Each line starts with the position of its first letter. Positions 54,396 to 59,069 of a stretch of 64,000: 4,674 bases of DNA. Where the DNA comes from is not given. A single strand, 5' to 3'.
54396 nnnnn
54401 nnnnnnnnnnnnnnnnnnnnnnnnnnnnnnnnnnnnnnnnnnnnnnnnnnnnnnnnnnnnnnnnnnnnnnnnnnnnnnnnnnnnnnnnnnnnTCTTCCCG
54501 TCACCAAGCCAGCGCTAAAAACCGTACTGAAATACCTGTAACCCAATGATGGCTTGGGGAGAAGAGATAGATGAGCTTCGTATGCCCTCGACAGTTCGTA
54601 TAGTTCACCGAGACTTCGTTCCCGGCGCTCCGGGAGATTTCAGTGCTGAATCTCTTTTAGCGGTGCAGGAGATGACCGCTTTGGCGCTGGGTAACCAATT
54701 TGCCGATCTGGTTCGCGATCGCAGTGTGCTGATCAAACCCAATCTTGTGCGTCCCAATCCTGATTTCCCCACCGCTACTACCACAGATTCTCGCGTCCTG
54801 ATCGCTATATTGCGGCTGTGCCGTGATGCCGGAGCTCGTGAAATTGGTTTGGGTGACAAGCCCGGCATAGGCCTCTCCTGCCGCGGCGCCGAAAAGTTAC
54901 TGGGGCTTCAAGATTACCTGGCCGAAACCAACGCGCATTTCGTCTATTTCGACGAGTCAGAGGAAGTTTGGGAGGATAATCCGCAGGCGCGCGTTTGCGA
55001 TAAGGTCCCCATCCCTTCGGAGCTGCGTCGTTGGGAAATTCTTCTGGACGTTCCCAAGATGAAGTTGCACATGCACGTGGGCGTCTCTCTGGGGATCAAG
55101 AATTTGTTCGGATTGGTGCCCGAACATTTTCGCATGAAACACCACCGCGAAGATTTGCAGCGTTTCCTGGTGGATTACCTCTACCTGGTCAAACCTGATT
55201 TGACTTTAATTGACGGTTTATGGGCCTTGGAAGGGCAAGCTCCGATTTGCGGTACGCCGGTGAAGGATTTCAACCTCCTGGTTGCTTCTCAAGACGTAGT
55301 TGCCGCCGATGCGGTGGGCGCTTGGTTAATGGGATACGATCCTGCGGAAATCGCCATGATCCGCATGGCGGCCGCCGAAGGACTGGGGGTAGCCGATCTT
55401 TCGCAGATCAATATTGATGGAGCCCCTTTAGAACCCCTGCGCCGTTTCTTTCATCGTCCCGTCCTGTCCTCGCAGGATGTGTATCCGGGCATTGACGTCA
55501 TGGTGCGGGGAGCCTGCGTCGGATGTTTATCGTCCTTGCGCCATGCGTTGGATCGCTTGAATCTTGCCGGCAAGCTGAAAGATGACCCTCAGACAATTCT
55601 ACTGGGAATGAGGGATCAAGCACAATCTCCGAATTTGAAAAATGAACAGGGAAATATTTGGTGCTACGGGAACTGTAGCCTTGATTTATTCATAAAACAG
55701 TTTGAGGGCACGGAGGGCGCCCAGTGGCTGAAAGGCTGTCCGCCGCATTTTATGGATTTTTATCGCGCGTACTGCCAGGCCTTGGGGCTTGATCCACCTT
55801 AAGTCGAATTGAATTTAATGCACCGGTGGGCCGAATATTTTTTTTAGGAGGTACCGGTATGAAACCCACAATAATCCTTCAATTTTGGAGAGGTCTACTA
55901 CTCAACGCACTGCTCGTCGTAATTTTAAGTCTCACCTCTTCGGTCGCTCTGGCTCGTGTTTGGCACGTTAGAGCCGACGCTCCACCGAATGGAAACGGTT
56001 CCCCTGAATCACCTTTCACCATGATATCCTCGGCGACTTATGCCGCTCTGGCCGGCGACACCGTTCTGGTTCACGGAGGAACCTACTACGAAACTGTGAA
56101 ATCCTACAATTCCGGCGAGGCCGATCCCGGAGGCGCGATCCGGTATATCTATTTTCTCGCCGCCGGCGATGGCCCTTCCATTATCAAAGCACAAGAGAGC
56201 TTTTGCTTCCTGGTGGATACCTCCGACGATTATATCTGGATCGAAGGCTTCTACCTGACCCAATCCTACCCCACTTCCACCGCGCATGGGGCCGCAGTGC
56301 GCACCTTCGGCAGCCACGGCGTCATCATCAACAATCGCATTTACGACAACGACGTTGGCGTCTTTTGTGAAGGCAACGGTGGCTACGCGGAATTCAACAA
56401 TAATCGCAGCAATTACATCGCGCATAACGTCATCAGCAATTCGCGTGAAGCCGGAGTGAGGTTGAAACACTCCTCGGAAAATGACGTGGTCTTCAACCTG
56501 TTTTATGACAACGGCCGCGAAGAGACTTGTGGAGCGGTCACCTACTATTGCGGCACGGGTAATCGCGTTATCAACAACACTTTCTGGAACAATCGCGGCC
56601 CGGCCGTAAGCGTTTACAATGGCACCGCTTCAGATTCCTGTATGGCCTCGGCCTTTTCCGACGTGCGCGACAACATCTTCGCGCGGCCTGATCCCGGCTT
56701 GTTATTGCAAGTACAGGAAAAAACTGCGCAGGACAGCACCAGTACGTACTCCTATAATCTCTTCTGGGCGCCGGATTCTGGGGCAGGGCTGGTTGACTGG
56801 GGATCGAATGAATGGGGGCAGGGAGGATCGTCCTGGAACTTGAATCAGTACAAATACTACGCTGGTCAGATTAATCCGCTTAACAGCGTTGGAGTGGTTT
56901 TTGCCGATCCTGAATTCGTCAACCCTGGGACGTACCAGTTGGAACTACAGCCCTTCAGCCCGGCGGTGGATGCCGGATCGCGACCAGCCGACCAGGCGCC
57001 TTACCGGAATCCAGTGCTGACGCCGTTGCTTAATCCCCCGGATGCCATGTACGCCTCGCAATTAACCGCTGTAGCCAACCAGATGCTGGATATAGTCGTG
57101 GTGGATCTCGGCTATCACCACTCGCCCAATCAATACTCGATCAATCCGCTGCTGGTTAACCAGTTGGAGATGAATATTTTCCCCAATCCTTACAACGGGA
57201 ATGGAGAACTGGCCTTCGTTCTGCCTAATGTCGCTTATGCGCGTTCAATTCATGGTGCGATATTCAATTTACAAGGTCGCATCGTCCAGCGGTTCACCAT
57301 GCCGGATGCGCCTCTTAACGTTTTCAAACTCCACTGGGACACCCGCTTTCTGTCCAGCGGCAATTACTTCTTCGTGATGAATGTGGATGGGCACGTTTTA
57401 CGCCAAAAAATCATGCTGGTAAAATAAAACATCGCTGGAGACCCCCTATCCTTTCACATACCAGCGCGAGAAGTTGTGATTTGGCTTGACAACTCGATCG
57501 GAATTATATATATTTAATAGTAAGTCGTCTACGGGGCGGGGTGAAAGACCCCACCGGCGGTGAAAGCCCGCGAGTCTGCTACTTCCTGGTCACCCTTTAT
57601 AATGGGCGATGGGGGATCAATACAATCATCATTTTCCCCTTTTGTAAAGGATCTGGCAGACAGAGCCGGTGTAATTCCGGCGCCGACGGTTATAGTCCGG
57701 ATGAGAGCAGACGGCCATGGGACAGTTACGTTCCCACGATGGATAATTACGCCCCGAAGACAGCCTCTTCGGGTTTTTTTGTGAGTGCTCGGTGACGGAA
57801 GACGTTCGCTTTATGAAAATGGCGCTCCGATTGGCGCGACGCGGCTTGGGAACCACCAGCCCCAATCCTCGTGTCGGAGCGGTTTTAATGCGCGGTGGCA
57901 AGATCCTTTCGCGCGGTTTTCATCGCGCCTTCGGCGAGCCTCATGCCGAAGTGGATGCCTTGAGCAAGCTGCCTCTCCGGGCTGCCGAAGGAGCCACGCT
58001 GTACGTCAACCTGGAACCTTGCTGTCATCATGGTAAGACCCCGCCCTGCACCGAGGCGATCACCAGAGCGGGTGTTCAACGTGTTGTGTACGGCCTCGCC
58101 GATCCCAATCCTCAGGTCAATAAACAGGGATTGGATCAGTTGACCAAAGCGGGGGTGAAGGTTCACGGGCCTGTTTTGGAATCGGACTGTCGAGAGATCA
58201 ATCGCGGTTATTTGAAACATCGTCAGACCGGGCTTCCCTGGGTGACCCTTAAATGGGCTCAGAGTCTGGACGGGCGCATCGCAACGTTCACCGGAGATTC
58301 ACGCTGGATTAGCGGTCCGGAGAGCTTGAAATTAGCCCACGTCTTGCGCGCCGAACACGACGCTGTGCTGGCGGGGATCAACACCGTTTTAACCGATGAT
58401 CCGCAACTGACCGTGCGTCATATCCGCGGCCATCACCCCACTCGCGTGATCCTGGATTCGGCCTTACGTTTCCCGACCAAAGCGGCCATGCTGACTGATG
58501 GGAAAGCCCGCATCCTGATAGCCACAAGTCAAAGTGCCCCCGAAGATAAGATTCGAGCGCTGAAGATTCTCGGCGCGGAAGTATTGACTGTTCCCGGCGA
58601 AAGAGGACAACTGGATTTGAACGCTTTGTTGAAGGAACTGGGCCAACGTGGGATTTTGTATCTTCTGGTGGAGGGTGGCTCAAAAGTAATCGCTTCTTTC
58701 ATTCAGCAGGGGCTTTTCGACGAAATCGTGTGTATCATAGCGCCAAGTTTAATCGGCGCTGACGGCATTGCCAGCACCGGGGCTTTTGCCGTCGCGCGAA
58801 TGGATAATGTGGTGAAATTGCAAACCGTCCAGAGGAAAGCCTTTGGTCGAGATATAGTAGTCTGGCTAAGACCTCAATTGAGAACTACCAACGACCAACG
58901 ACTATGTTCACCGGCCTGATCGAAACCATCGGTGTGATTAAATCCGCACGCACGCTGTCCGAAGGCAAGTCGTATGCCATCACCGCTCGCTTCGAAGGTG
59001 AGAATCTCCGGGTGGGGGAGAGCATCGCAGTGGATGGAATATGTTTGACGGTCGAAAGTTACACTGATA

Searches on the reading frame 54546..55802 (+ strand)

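Call 59: search_protein_families(library=pfam, proteins=[window:54546-55802:+], max_evalue=0.00001)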
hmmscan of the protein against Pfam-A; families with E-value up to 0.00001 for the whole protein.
window:54546-55802:+ (418 aa): 1 family
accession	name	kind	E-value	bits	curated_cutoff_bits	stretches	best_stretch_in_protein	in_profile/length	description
PF04015.17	DUF362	-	1.2e-42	146.6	24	1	61-259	1-199/200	Domain of unknown function (DUF362)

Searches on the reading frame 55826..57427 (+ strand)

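Call 59: search_protein_families(library=pfam, proteins=[window:55826-57427:+], max_evalue=0.00001)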
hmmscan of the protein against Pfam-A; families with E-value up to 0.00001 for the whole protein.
window:55826-57427:+ (533 aa): 2 families
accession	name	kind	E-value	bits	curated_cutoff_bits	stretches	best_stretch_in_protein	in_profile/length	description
PF13229.12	Beta_helix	-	2e-09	37.7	25.9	1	162-327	7-149/158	Right handed beta helix region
PF05048.19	NosD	-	3.2e-07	30.4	23.6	1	164-258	92-174/212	Periplasmic copper-binding protein (NosD)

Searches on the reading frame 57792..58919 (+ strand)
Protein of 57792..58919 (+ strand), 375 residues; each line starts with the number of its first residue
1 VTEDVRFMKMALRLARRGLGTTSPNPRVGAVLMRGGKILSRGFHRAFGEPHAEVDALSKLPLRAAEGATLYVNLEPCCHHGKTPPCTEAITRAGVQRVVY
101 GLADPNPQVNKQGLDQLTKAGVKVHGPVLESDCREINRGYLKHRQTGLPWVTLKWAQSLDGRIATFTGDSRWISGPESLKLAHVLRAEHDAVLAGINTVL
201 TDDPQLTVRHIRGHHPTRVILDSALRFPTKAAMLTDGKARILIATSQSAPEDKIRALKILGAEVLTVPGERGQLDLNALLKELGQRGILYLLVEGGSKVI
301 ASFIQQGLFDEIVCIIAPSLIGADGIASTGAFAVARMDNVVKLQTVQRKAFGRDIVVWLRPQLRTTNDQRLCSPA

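Call 59: search_protein_families(library=pfam, proteins=[window:57792-58919:+], max_evalue=0.00001)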
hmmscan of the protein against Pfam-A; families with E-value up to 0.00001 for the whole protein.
window:57792-58919:+ (375 aa): 3 families
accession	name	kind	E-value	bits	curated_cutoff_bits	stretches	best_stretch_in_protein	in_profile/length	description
PF01872.23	RibD_C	-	1.9e-53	181.6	24.1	1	149-357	1-197/197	RibD C-terminal domain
PF00383.29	dCMP_cyt_deam_1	-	7.6e-18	64.7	25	1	1-101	1-101/102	Cytidine and deoxycytidylate deaminase zinc-binding region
PF14437.12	MafB19-deam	-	1.5e-10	41.6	27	1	4-143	3-140/142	MafB19-like deaminase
